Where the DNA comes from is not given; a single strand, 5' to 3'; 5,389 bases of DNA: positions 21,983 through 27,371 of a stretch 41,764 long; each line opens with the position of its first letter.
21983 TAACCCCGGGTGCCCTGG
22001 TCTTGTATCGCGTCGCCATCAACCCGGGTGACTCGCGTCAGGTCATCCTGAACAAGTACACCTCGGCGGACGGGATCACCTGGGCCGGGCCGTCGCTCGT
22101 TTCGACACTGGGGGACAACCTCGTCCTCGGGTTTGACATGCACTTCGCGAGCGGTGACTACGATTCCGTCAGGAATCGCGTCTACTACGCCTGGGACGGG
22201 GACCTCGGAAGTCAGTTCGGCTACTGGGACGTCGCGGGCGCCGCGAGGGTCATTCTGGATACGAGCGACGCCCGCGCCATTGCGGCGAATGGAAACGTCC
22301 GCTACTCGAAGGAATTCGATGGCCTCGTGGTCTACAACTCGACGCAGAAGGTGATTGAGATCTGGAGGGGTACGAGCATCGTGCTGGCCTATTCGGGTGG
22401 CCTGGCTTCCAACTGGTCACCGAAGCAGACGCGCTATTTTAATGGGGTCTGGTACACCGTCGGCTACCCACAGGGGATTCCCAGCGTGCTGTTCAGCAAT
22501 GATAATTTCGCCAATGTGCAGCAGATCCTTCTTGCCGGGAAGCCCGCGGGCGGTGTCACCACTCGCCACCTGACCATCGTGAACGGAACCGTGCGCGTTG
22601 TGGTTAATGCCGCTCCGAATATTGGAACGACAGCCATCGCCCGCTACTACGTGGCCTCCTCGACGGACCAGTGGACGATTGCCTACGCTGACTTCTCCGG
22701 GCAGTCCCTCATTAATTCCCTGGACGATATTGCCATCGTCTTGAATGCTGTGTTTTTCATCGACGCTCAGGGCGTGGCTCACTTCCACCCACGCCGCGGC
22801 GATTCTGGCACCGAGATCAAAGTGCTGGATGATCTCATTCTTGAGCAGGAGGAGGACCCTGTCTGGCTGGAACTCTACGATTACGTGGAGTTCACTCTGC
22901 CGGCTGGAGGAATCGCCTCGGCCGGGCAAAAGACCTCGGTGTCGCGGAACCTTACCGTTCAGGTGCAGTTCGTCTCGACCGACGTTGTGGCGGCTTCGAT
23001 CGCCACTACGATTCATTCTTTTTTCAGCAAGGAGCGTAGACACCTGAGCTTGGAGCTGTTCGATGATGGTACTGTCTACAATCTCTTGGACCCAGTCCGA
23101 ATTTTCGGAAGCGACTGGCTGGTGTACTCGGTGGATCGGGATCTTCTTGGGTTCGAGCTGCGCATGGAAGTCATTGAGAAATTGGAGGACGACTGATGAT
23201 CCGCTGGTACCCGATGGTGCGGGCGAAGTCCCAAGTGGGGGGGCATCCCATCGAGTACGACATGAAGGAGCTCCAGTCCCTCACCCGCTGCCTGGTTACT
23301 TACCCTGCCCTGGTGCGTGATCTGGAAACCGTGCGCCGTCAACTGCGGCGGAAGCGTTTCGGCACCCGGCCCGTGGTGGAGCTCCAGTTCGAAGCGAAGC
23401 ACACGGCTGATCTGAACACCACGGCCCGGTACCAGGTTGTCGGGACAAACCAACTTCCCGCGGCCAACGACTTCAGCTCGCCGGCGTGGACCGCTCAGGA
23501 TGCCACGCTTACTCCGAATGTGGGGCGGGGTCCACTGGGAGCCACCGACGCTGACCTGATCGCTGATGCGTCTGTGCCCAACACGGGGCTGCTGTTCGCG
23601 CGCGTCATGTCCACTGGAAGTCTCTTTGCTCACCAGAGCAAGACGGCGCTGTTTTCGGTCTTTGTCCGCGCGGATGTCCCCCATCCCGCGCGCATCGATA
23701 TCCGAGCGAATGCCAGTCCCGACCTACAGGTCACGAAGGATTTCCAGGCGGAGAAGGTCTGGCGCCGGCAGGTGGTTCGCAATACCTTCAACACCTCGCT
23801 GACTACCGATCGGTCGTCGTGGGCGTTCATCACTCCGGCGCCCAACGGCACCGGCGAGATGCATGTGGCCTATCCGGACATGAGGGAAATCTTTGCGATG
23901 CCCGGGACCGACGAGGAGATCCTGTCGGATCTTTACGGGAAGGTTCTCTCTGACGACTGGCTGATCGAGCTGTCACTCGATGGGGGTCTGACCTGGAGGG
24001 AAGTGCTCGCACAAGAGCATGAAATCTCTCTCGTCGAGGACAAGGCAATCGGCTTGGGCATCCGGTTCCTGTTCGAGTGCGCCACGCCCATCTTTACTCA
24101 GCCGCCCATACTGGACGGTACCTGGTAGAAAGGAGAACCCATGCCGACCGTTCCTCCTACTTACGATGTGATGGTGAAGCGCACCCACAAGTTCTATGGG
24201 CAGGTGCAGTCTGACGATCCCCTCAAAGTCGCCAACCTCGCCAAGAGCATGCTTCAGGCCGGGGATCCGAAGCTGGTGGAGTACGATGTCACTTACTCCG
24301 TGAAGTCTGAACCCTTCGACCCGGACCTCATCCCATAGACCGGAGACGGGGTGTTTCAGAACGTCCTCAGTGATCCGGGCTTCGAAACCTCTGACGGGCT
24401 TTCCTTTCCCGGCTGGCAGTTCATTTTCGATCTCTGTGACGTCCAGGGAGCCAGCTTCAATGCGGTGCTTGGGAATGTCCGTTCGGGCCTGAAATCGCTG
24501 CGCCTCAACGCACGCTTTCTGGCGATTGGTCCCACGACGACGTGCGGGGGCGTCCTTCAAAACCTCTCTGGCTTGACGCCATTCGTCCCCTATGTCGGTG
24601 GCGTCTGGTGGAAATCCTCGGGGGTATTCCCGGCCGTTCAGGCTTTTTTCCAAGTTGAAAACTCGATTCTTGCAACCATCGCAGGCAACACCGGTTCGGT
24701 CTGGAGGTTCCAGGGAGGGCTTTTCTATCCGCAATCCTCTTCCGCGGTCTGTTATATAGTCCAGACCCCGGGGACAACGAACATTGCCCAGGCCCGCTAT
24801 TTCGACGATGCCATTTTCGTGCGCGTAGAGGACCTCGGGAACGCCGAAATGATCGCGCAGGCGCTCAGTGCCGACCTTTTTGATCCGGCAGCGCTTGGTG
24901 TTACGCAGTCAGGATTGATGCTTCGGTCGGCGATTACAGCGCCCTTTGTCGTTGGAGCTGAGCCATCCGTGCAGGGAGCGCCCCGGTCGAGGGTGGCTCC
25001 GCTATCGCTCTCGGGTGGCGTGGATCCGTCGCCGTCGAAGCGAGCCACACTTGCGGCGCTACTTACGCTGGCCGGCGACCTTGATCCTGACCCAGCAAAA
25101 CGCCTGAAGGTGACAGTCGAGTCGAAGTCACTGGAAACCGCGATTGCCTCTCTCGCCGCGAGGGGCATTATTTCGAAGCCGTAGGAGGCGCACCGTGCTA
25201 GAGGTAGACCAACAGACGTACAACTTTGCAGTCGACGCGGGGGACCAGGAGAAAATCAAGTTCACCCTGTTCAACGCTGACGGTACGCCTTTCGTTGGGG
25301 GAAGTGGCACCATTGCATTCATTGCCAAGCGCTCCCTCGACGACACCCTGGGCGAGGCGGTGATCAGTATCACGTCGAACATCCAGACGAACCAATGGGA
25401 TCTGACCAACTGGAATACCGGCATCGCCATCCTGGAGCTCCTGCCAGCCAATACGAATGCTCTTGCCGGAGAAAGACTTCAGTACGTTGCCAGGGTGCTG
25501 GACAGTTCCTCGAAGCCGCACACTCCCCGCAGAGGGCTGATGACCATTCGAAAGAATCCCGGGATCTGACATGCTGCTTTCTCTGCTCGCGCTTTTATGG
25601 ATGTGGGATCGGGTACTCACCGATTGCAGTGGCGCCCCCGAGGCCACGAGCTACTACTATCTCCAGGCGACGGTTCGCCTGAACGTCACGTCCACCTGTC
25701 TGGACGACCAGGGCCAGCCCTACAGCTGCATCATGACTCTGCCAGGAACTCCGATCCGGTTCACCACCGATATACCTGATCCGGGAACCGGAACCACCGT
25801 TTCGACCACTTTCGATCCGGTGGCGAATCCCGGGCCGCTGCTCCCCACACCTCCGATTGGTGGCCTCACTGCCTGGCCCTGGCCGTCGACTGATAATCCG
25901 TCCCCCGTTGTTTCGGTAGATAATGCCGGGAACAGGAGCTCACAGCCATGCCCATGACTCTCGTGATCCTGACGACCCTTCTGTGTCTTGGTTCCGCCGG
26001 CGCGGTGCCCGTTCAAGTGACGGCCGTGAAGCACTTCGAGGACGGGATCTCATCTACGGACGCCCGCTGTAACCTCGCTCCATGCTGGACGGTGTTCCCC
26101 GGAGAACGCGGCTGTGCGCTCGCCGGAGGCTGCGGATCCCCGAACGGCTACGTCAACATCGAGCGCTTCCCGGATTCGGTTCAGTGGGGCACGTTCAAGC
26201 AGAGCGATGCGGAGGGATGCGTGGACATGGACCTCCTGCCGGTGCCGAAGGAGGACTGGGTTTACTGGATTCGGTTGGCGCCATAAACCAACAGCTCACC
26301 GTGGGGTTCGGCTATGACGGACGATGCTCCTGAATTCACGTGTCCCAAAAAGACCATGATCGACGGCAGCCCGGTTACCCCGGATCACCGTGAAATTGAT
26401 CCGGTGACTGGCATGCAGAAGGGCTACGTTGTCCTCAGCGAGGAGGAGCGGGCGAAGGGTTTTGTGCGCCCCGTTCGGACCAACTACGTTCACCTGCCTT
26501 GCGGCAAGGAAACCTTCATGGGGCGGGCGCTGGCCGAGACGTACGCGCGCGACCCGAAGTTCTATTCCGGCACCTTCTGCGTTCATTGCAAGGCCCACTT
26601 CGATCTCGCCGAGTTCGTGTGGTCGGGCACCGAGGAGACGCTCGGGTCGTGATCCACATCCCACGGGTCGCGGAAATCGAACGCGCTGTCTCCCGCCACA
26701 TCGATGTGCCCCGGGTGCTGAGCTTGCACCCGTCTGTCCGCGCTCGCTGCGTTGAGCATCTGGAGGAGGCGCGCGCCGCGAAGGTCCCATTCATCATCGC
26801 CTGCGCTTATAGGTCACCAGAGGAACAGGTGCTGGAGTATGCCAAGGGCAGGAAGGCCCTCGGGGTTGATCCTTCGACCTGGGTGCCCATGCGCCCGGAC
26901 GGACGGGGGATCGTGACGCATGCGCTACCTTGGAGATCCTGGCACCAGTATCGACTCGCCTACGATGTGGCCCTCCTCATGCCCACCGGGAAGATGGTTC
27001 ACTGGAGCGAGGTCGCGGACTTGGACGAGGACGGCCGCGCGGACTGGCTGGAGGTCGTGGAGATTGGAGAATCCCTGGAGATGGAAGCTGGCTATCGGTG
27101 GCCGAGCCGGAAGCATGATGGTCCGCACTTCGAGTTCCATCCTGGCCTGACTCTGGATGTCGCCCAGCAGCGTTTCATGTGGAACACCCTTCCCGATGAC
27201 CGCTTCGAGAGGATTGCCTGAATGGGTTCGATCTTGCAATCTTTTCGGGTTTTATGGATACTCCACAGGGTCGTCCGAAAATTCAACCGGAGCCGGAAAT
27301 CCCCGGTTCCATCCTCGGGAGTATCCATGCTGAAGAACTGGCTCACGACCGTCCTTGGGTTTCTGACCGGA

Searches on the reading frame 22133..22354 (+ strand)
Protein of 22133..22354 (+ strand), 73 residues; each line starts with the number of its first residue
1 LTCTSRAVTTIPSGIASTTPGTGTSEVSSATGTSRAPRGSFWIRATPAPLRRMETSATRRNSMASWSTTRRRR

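Call 15: search_protein_families(library=pfam, alignment_id=A2, max_evalue=0.001)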
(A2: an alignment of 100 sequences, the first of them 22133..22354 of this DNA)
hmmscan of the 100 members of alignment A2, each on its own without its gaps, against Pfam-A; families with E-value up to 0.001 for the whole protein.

A. member 1, window:22133-22354:+ (73 aa): 0 families

B. families by the number of members that match (of 100 scanned): 3 families
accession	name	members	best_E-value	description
PF12705.13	PDDEXK_1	1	1.1e-14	PD-(D/E)XK nuclease superfamily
PF19663.4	DUF6166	1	1.4e-14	Family of unknown function (DUF6166)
PF13539.11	Peptidase_M15_4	1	3.5e-07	D-alanyl-D-alanine carboxypeptidase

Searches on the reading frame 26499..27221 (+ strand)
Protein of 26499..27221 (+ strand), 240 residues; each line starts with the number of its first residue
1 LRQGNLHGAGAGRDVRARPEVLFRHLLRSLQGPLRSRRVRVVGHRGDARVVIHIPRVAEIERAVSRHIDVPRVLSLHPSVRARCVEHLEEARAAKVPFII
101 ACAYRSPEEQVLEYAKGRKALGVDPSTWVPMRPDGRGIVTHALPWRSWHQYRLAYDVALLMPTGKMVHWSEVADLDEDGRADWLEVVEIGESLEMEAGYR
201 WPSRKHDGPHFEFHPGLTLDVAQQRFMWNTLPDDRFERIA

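Call 78: search_protein_families(library=phrogs, max_evalue=0.001, proteins=[window:26499-27221:+])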
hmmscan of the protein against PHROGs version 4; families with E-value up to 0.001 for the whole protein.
window:26499-27221:+ (240 aa): 5 families
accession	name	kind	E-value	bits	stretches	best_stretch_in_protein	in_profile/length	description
phrog_465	-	lysis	8.6e-10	39.4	1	76-214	56-166/292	endolysin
phrog_2649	-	lysis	1.9e-09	38.8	1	71-220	8-134/261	endolysin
phrog_6523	-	lysis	4.7e-09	37.4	1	74-214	15-130/255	endolysin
phrog_5115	-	moron, auxiliary metabolic gene and host takeover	3.4e-05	24.2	1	78-214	18-122/283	ferredoxin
phrog_15351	-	lysis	4.7e-05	23.9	1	95-213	40-136/289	endolysin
